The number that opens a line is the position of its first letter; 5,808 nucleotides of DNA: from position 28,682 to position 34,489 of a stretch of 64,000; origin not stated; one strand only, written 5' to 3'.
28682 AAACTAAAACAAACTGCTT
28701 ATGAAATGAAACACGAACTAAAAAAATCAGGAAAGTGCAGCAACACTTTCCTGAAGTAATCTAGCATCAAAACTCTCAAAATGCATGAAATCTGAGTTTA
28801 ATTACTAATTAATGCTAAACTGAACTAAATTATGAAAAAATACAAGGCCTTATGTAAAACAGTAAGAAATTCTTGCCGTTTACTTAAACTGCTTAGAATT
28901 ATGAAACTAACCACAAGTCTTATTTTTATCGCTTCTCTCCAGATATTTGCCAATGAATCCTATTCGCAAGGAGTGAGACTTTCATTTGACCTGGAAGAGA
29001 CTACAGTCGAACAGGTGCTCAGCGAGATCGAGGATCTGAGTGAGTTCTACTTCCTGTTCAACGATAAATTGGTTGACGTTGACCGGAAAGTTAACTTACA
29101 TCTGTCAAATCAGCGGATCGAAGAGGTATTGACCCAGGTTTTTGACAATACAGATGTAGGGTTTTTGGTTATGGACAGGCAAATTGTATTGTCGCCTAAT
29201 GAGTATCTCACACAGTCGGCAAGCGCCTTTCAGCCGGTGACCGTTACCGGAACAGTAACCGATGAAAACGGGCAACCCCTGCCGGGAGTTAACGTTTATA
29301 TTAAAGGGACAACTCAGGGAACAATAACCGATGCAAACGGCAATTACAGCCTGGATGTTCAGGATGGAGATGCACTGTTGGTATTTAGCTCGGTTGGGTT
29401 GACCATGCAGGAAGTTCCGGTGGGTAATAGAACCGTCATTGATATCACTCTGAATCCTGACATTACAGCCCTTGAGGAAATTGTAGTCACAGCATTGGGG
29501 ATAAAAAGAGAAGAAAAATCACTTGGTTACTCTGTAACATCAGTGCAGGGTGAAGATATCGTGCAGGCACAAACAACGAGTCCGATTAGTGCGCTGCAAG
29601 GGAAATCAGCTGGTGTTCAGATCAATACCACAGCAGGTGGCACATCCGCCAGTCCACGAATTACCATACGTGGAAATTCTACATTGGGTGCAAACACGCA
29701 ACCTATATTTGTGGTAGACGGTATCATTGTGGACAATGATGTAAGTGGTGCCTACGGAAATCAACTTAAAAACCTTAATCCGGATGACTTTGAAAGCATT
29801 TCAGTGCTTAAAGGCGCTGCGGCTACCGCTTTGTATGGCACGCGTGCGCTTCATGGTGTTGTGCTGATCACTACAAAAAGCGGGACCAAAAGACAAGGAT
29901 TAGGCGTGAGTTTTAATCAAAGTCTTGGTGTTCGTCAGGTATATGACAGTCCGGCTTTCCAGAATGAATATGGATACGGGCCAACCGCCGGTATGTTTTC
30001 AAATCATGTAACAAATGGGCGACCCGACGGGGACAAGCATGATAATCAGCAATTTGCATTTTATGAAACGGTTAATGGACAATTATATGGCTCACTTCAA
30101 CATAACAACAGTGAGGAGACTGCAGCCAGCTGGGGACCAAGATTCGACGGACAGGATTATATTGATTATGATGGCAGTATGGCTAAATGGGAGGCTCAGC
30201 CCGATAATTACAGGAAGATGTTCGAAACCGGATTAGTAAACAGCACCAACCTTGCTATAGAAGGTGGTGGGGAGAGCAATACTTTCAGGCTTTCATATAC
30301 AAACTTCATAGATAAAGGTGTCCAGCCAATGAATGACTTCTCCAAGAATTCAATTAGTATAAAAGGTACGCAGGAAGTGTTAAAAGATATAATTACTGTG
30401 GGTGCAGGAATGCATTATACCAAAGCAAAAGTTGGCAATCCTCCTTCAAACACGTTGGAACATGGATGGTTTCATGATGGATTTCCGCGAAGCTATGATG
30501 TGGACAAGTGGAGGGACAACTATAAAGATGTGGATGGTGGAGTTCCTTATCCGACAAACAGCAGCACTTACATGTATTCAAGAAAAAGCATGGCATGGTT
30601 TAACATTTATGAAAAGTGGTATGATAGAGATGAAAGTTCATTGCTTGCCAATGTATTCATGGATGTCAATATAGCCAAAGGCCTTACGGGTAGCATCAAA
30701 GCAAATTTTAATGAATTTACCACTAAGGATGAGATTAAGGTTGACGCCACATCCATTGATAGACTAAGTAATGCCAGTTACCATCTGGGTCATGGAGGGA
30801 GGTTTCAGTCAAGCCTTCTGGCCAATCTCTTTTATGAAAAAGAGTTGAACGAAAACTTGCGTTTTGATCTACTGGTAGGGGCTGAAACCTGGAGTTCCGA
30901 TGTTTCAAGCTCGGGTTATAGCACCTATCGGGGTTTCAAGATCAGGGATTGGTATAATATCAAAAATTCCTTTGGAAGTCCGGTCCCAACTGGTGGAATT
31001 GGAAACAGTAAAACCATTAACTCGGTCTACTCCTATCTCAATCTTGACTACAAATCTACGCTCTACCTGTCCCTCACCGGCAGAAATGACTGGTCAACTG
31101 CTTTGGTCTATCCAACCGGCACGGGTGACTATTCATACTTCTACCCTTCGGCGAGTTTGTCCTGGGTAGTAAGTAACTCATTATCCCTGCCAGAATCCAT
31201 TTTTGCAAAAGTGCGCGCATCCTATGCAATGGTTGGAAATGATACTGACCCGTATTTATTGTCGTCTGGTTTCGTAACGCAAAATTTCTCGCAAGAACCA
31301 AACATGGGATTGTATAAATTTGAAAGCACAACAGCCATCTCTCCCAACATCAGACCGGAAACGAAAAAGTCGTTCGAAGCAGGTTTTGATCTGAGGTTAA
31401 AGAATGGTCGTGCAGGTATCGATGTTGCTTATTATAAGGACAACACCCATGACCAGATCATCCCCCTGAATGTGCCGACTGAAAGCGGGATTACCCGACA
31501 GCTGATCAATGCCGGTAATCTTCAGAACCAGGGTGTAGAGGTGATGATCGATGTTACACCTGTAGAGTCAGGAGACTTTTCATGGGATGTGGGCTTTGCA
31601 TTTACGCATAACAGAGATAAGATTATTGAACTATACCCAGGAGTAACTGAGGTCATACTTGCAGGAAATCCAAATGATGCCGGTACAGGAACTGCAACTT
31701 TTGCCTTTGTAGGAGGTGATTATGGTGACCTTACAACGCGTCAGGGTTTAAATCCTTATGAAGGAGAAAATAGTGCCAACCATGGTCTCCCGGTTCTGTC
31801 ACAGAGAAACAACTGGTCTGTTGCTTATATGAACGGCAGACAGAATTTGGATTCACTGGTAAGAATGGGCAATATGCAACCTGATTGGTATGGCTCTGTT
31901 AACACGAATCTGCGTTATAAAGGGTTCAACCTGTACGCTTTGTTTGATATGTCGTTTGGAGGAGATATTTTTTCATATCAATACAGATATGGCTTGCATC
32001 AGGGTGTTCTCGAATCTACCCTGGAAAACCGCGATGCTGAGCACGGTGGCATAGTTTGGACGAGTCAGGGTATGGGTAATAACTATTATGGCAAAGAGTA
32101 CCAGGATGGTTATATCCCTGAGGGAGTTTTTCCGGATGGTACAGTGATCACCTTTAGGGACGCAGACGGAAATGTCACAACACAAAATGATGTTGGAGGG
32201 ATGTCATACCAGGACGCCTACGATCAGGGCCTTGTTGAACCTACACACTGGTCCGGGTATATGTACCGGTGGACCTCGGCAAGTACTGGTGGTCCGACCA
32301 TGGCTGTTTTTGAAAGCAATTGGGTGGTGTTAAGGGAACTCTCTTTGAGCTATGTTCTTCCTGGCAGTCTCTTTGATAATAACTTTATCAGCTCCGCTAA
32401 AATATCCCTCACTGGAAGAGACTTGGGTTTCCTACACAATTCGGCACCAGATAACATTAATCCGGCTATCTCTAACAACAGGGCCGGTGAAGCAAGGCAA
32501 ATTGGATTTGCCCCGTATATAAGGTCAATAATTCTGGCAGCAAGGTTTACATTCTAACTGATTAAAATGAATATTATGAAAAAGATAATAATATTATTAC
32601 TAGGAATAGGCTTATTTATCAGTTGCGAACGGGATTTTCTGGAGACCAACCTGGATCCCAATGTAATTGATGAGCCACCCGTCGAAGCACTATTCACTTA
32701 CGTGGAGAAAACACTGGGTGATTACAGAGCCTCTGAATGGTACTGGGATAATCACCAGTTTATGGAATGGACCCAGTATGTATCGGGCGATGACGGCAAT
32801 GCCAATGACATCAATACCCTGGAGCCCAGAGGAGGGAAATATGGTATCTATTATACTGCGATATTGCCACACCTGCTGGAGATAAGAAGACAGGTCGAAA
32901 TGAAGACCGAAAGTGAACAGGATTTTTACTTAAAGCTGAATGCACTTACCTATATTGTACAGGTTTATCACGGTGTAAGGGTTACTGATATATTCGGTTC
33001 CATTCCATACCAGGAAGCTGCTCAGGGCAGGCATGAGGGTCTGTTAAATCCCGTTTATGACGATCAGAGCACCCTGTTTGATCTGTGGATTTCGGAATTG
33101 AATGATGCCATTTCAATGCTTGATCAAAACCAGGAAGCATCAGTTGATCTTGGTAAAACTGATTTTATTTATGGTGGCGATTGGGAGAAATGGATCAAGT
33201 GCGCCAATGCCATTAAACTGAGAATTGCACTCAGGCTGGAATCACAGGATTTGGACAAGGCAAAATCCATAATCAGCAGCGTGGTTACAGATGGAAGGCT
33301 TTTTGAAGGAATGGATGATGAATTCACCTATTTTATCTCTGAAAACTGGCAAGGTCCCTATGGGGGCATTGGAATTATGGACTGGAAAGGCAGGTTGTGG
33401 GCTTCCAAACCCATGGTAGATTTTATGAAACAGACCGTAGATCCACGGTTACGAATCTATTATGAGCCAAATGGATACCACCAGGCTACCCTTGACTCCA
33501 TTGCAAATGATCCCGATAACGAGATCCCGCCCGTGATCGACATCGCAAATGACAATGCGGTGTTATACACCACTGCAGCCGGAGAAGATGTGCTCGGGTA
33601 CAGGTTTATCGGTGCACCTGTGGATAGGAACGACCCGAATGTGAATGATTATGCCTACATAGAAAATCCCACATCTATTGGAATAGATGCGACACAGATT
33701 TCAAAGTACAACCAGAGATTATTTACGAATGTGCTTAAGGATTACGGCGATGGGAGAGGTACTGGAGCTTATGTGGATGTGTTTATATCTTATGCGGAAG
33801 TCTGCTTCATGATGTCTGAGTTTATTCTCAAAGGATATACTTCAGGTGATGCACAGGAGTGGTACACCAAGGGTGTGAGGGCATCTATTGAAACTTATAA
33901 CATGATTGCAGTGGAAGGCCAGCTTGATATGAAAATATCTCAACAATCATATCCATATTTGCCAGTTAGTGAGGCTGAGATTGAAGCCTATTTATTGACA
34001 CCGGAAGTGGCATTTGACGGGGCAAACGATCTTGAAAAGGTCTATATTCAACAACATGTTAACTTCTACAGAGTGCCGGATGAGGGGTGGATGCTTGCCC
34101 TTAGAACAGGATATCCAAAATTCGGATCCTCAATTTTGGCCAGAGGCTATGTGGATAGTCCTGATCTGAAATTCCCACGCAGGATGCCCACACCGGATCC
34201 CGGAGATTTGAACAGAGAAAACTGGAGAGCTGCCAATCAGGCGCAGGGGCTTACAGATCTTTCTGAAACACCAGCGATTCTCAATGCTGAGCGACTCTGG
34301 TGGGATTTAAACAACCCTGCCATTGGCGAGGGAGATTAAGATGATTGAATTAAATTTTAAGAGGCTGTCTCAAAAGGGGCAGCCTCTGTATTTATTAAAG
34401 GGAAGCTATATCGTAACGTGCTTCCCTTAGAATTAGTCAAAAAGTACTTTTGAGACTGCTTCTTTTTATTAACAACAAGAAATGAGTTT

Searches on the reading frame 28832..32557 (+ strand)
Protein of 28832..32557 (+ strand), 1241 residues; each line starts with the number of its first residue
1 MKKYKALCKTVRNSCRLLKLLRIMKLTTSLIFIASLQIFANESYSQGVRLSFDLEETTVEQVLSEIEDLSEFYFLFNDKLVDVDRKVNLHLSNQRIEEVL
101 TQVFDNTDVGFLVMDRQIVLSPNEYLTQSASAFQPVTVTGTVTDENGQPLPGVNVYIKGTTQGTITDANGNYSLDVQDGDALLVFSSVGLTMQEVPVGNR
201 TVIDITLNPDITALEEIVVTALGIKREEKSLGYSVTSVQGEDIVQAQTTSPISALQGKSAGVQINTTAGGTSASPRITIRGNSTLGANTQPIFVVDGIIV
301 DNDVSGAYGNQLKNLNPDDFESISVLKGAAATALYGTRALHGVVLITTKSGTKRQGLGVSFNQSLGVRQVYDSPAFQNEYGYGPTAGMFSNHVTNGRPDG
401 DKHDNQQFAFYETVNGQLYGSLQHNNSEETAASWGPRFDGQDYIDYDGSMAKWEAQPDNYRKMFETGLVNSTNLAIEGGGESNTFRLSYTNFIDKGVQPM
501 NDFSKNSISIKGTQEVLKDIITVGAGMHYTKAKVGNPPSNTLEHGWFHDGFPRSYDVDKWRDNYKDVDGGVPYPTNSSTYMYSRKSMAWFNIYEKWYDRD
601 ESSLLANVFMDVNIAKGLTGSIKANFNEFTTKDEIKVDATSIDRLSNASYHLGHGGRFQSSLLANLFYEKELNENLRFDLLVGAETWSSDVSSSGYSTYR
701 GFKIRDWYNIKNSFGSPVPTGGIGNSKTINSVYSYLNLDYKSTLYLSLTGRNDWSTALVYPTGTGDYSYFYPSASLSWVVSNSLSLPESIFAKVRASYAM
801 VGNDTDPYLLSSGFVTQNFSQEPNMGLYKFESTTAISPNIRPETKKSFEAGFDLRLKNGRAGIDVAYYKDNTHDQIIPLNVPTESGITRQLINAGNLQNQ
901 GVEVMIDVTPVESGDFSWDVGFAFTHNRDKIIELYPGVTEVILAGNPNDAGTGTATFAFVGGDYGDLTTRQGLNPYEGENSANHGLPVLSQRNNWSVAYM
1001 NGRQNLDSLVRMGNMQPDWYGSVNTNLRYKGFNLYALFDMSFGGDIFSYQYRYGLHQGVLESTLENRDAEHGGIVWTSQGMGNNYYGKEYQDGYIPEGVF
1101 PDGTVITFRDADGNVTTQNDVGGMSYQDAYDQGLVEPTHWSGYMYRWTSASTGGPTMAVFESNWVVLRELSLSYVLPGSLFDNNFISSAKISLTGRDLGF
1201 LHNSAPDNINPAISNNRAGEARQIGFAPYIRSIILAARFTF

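Call 71: search_protein_families(library=pfam, proteins=[window:28832-32557:+], max_evalue=0.00001)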
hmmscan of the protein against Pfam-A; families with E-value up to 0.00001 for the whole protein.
window:28832-32557:+ (1241 aa): 4 families
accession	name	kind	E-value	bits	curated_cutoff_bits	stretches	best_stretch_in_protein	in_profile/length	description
PF13715.12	CarbopepD_reg_2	-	7.1e-20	71.3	32.2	1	138-219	1-88/88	CarboxypepD_reg-like domain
PF07715.20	Plug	-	1.9e-17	64.1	23.9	1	229-343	3-107/107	TonB-dependent Receptor Plug Domain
PF13620.12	CarboxypepD_reg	-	1.2e-14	54.8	32.3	1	137-207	1-81/82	Carboxypeptidase regulatory-like domain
PF07660.19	STN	-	1.8e-10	40.8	28.4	1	74-122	3-51/52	Secretin and TonB N terminus short domain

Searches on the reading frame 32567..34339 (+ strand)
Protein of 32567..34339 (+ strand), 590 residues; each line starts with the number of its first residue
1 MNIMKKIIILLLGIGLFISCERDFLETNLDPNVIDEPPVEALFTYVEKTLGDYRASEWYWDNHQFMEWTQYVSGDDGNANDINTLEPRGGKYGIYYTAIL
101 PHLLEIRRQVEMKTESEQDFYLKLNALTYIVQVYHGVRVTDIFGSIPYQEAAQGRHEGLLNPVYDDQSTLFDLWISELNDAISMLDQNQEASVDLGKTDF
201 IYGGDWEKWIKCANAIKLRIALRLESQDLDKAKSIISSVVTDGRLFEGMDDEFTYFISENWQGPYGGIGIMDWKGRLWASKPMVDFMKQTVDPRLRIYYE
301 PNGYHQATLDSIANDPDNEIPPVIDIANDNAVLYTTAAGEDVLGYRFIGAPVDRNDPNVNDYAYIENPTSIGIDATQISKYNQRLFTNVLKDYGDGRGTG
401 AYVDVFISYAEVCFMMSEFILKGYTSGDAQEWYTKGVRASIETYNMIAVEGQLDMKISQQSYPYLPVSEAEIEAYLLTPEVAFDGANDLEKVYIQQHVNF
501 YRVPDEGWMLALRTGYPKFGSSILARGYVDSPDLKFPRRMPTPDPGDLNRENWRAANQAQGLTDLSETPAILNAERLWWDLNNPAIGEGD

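Call 71: search_protein_families(library=pfam, proteins=[window:32567-34339:+], max_evalue=0.00001)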
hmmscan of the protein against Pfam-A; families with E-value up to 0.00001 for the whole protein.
window:32567-34339:+ (590 aa): 2 families
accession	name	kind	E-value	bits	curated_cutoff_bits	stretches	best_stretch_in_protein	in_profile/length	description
PF12771.13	SusD-like_2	-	4.3e-58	197.5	27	2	33-303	3-267/415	Starch-binding associating with outer membrane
PF12741.13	SusD-like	-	2.6e-45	155.8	27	2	80-304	67-283/495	Susd and RagB outer membrane lipoprotein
